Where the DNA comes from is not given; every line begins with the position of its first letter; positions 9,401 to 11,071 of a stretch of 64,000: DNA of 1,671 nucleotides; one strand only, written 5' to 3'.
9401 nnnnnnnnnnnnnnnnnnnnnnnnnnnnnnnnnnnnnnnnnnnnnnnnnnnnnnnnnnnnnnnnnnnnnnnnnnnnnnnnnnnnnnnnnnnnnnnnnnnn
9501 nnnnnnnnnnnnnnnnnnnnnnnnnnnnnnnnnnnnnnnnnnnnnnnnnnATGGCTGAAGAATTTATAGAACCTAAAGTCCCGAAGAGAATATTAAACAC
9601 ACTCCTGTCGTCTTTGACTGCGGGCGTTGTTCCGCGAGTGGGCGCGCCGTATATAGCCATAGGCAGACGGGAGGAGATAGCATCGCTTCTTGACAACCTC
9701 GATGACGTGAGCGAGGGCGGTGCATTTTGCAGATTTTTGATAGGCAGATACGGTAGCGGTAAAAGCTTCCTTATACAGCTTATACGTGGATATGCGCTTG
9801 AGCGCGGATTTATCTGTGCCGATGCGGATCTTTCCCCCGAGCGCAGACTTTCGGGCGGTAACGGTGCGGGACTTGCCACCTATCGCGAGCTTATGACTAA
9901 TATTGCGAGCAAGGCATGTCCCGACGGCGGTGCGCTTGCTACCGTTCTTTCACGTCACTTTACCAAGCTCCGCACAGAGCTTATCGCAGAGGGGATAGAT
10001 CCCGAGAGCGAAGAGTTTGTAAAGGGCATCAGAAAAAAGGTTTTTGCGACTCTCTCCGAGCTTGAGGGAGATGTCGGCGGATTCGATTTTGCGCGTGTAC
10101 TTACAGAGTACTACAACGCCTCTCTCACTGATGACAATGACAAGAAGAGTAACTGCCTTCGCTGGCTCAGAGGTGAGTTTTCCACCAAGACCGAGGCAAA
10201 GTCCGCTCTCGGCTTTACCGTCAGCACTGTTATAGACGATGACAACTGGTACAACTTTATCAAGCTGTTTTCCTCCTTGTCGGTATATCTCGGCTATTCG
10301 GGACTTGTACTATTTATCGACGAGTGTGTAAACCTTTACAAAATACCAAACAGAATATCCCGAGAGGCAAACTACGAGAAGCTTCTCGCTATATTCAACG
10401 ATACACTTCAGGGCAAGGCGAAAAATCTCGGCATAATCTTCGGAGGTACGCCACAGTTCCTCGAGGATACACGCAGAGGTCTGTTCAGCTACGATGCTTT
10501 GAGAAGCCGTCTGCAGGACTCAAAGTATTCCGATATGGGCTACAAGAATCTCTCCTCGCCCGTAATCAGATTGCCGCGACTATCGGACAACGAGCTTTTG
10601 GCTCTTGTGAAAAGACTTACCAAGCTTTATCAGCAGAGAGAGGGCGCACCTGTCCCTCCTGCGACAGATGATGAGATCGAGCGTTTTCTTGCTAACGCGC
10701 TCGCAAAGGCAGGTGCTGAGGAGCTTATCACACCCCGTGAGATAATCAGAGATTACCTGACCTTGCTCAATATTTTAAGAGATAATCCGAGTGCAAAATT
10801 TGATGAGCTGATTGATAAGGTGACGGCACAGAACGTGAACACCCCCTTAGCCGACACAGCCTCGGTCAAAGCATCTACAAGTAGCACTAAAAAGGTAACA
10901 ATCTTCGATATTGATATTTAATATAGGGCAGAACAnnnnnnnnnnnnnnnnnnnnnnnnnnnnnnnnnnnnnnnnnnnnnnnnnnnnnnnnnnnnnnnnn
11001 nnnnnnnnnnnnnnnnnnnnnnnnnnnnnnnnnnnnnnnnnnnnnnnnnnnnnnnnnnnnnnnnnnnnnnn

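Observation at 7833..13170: TerB-N/TerB-C protein + DUF2791-like ATPase + SF2 helicase operon: a Shango-type antiphage system among housekeeping genes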

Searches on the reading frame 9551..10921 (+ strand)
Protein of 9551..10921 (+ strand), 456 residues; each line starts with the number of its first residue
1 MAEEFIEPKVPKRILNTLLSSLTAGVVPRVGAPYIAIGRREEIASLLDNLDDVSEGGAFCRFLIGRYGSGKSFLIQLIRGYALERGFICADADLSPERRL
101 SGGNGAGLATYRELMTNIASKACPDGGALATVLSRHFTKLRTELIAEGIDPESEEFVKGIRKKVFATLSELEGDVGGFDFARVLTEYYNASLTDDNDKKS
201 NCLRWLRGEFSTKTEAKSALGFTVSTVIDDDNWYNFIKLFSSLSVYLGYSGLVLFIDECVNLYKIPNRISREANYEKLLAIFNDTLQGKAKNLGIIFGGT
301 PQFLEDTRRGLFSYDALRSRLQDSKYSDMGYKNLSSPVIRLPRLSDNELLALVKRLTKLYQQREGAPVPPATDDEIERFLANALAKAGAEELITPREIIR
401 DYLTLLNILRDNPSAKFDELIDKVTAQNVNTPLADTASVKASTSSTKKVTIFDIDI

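Call 3: search_protein_families(library=pfam, proteins=[window:9551-10921:+], max_evalue=0.01)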
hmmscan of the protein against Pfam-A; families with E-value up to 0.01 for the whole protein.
window:9551-10921:+ (456 aa): 3 families
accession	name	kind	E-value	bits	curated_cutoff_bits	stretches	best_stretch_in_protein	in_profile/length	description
PF10923.14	BrxC_BrxD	-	2.7e-147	491.5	22.2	1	10-423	1-412/414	BREX system ATP-binding protein BrxC/D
PF13191.12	AAA_16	-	9.5e-07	29.9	32.6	1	37-109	3-64/167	AAA ATPase domain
PF13401.12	AAA_22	-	0.00043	21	27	0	239-304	71-127/130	AAA domain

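Call 4: search_protein_families(library=padloc, proteins=[window:9551-10921:+], max_evalue=0.01)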
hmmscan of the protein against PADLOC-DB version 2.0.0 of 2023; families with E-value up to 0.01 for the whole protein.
window:9551-10921:+ (456 aa): 2 families
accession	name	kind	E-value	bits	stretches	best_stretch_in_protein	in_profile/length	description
PDLC03959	SngB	-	1.3e-161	536.6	1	8-428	4-422/439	-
PDLC02494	BrxD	-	7.3e-44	148.6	1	13-413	7-402/440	BrxD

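Call 5: search_protein_families(library=ncbifam, proteins=[window:9551-10921:+], max_evalue=0.01)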
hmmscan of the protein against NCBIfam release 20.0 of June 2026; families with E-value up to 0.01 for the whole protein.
window:9551-10921:+ (456 aa): 1 family
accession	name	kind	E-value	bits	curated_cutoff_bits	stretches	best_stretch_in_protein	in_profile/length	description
NF033438.1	BREX_BrxD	equivalog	2.4e-44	152.1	350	1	16-411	6-396/423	BREX system ATP-binding protein BrxD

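Call 24: search_solved_structures(query=window:9551-10921:+, max_evalue=0.01)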
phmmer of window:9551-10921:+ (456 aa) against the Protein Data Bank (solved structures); distinct sequences matched with E-value up to 0.01: 0.

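Call 27: search_protein_families(library=pfam, proteins=[window:9551-10921:+], max_evalue=5)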
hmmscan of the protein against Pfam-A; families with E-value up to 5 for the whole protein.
window:9551-10921:+ (456 aa): 5 families
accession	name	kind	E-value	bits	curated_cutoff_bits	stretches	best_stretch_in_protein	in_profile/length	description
PF10923.14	BrxC_BrxD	-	2.7e-147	491.5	22.2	1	10-423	1-412/414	BREX system ATP-binding protein BrxC/D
PF13191.12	AAA_16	-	9.5e-07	29.9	32.6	1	37-109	3-64/167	AAA ATPase domain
PF13401.12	AAA_22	-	0.00043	21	27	1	239-304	71-127/130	AAA domain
PF25824.1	DUF7951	-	0.032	14.4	27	1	180-276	64-157/212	Repeat of unknown function (DUF7951)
PF00005.33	ABC_tran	-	0.14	13.2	25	1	62-88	15-42/137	ABC transporter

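Call 32: search_dna_similar(query=window:9551-10921:+, collection=plasmids, mode=protein, max_rows=25)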
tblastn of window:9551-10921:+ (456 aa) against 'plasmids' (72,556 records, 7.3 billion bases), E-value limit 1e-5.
Records with a match: 696; places in all: 701; records where one place covers at least 80% of the query: 688.
Best place of each record, by identity: <60% 696.
By first word of the organism name: Klebsiella 449; Salmonella 144; Escherichia 14; Sulfitobacter 7; Phaeobacter 5; Bradyrhizobium 4; Azospirillum 4; Raoultella 4; Paracoccus 3; Burkholderia 3; and 48 more.
By predicted mobility (MOB-suite, as given by PLSDB): conjugative 542; non-mobilizable 109; mobilizable 45.
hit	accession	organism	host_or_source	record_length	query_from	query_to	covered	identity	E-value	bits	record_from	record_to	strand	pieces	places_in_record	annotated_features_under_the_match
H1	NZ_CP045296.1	Paenibacillus cellulositrophicus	cell culture,Thai soil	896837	7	421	91%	50.5%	2e-133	431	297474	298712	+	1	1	ATP-binding protein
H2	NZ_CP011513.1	Paenibacillus peoriae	cell culture,soil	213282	10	426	91%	49.3%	4e-131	424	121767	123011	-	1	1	ATP-binding protein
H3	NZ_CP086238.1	Clostridium estertheticum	single colony,bovine feces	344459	9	421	91%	47.6%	1e-117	386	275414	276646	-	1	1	ATP-binding protein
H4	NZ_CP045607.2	Bacillus cereus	Whole organism,soil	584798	10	435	93%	41.6%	2e-99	333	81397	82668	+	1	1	ATP-binding protein | TerB N-terminal domain-containing protein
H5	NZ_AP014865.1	Bacillus thuringiensis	-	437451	10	435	93%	41.4%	6e-98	329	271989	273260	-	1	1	ATP-binding protein | TerB N-terminal domain-containing protein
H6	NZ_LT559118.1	Nonomuraea gerenzanensis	-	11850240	16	424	90%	42.3%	2e-91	310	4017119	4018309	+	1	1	none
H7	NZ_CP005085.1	Sphingobium sp. TKS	-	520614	9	435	94%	40.4%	5e-92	312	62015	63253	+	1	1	BREX system ATP-binding domain-containing protein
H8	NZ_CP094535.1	Hymenobacter monticola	Single cell,a pond on the Huanglong ...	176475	6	413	89%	42.2%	3e-94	318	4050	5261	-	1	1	ATP-binding protein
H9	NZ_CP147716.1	Bradyrhizobium sp. 27S5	-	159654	9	424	91%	41.2%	8e-92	311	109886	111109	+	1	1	ATP-binding protein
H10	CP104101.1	Phaeobacter sp. G2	cell culture,Emiliania huxleyi RCC1216 ...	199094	9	424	91%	41.1%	2e-91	310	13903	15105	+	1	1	ATP-binding protein | TerB N-terminal domain-containing protein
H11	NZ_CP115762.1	Paracoccus sp. SCSIO 75233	cell culture,sediment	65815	9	424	91%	41.1%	3e-91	310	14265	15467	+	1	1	ATP-binding protein | TerB N-terminal domain-containing protein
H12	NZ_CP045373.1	Sulfitobacter sp. THAF37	pure culture,Surface of a polyethylene ...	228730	9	424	91%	41.1%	3e-91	310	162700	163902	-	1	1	ATP-binding protein | TerB N-terminal domain-containing protein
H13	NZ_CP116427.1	Sulfitobacter faviae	Hexacorallia,culture,Cold water coral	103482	9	424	91%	41.1%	4e-91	309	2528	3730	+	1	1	ATP-binding protein | TerB N-terminal domain-containing protein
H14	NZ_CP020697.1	Sulfitobacter sp. D7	calanoid copepod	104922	9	424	91%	41.1%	4e-91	309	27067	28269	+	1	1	ATP-binding protein | TerB N-terminal domain-containing protein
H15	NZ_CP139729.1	Sulfitobacter faviae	Bacterial Culture,hydrothermal vent ...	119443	9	424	91%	41.1%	4e-91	309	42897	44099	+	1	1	ATP-binding protein | TerB N-terminal domain-containing protein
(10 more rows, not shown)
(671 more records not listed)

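Call 34: get_annotated_region(hit=H3, flank=7000)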
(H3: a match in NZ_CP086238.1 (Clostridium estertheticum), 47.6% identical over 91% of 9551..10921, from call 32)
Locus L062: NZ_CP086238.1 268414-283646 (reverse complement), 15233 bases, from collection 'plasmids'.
description: Clostridium estertheticum strain CF002 plasmid pCF002-344, complete sequence
organism: Clostridium estertheticum (NCBI taxid 238834)
taxonomy: Bacteria; Bacillota; Clostridia; Eubacteriales; Clostridiaceae; Clostridium; Clostridium estertheticum
host: -; source: single colony,bovine feces; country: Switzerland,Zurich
typing (MOB-suite, as given by PLSDB): non-mobilizable
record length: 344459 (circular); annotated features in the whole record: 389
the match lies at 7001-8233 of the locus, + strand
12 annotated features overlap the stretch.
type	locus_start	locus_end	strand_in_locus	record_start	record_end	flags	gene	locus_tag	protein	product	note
CDS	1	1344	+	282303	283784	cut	-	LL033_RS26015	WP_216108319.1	amino acid adenylation domain-containing protein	-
CDS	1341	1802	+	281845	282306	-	-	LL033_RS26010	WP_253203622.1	GNAT family N-acetyltransferase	-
CDS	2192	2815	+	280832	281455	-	-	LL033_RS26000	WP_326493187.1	MFS transporter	GO:0055085 - transmembrane transport [Evidence IEA]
CDS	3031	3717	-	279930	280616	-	-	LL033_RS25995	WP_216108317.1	alpha/beta hydrolase-fold protein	-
CDS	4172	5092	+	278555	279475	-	-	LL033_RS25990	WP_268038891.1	relaxase/mobilization nuclease domain-containing protein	-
CDS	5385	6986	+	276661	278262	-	-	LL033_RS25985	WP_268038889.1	TerB N-terminal domain-containing protein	-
CDS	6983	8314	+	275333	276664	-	-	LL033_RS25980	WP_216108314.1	ATP-binding protein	-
CDS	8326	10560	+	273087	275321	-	-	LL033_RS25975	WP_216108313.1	DEAD/DEAH box helicase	-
CDS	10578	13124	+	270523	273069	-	-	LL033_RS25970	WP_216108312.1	ATP-binding cassette domain-containing protein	-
CDS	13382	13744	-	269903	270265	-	-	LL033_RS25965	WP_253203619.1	IS110 family transposase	-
CDS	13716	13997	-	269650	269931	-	-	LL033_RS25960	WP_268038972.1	transposase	GO:0006313 - DNA transposition [Evidence IEA]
CDS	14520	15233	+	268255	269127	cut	-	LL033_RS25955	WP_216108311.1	DUF5131 family protein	-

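Call 35: get_annotated_region(hit=H10, flank=6000)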
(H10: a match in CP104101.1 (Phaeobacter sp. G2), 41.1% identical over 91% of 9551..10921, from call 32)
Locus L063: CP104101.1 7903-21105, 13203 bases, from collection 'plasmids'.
description: Phaeobacter sp. G2 plasmid unnamed1, complete sequence
organism: Phaeobacter sp. G2 (NCBI taxid 2976981)
taxonomy: Bacteria; Pseudomonadota; Alphaproteobacteria; Rhodobacterales; Roseobacteraceae; Phaeobacter; Phaeobacter sp. G2
host: -; source: cell culture,Emiliania huxleyi RCC1216 culture; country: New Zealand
typing (MOB-suite, as given by PLSDB): mobilizable; replicon rep_cluster_392; relaxase MOBP
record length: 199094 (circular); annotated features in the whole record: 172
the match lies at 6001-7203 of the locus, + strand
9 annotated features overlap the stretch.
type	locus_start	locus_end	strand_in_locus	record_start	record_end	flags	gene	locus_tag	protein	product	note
CDS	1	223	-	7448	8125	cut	-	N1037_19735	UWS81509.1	hypothetical protein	-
CDS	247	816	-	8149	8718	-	-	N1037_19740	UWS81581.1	hypothetical protein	-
CDS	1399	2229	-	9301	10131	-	-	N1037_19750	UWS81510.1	type IV toxin-antitoxin system AbiEi family antitoxin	-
CDS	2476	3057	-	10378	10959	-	-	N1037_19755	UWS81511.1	plasmid pRiA4b ORF-3 family protein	-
CDS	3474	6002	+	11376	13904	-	-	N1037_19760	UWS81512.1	TerB N-terminal domain-containing protein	-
CDS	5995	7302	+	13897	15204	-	-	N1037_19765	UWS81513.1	ATP-binding protein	-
CDS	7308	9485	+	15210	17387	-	-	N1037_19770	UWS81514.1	DEAD/DEAH box helicase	-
CDS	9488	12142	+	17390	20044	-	-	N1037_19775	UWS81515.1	PD-(D/E)XK nuclease family protein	-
CDS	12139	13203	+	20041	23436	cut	-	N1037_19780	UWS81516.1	UvrD-helicase domain-containing protein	-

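Call 66: search_protein_families(library=pfam, proteins=[L062:5385-6986:+, L063:3474-6002:+, L062:10578-13124:+, L063:9488-12142:+], max_evalue=0.001)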
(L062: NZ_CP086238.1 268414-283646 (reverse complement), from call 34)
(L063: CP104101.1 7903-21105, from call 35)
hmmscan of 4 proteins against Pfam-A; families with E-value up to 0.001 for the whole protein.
L062:5385-6986:+ (533 aa): 2 families
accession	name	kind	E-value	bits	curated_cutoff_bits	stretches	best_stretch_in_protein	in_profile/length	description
PF13208.11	TerB_N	-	8.1e-24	85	25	1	60-265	4-190/207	TerB N-terminal domain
PF15615.11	TerB_C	-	8.8e-16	58.9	26.3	1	393-524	5-147/148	TerB-C domain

L063:3474-6002:+ (842 aa): 4 families
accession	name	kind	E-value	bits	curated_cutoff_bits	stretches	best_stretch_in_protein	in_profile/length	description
PF13208.11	TerB_N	-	2.8e-67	226.9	25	1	162-361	3-207/207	TerB N-terminal domain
PF15615.11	TerB_C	-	3.5e-22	79.6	26.3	1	713-831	14-147/148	TerB-C domain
PF05099.18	TerB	-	1.8e-08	35.1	24.4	1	573-677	5-111/118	Tellurite resistance protein TerB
PF04391.17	DUF533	-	1.1e-07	32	29.6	0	637-676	67-106/178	Protein of unknown function (DUF533)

L062:10578-13124:+ (848 aa): 11 families
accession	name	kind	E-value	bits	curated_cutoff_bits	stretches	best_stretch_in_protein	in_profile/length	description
PF00005.33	ABC_tran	-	4.4e-20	73.1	25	1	365-408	91-135/137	ABC transporter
PF17755.6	UvrA_DNA-bind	-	8e-14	52.3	23.2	1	184-282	1-102/110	UvrA DNA-binding domain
PF13304.12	AAA_21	-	1.4e-09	38.9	27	0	760-799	255-295/304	AAA domain, putative AbiEii toxin, Type IV TA system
PF02463.25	SMC_N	-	2e-07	31.1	40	0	19-60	10-52/220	RecF/RecN/SMC N terminal domain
PF13175.12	AAA_15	-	1.5e-06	28.5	32.1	0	757-796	323-362/374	AAA ATPase domain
PF20703.3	nSTAND1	-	3.6e-06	27.3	27.1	0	541-577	30-67/379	Novel STAND NTPase 1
PF13555.12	AAA_29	-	8.2e-06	25.9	27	0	539-561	17-39/61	P-loop containing region of AAA domain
PF13191.12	AAA_16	-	1.4e-05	26.1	32.6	0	542-571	22-50/167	AAA ATPase domain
PF06745.19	ATPase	-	3.1e-05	23.9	26.6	0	541-567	16-42/231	KaiC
PF13481.12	AAA_25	-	0.00016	21.8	27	0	541-564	30-53/195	AAA domain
PF13476.12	AAA_23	-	0.00048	21.3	27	0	533-573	9-47/201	AAA domain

L063:9488-12142:+ (884 aa): 1 family
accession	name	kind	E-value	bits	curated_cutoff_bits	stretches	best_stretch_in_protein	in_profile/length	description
PF12705.13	PDDEXK_1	-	1.6e-18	68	22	1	582-805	3-191/247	PD-(D/E)XK nuclease superfamily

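Call 72: search_dna_similar(query=window:9551-10921:+, collection=phages, mode=protein, max_rows=10)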
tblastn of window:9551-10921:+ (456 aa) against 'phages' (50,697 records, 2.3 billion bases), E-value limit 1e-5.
No match.

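Call 87: find_related_loci(query=window:9551-10921:+, collection=viral_contigs, flank=6000)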
Query window:9551-10921:+ (456 aa) in viral_contigs; peptide patterns used: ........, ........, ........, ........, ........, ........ (x = any residue, [..] = any of these).
8 stretches matched a pattern, but none encodes a relative of the query by tblastn (E <= 1e-3).
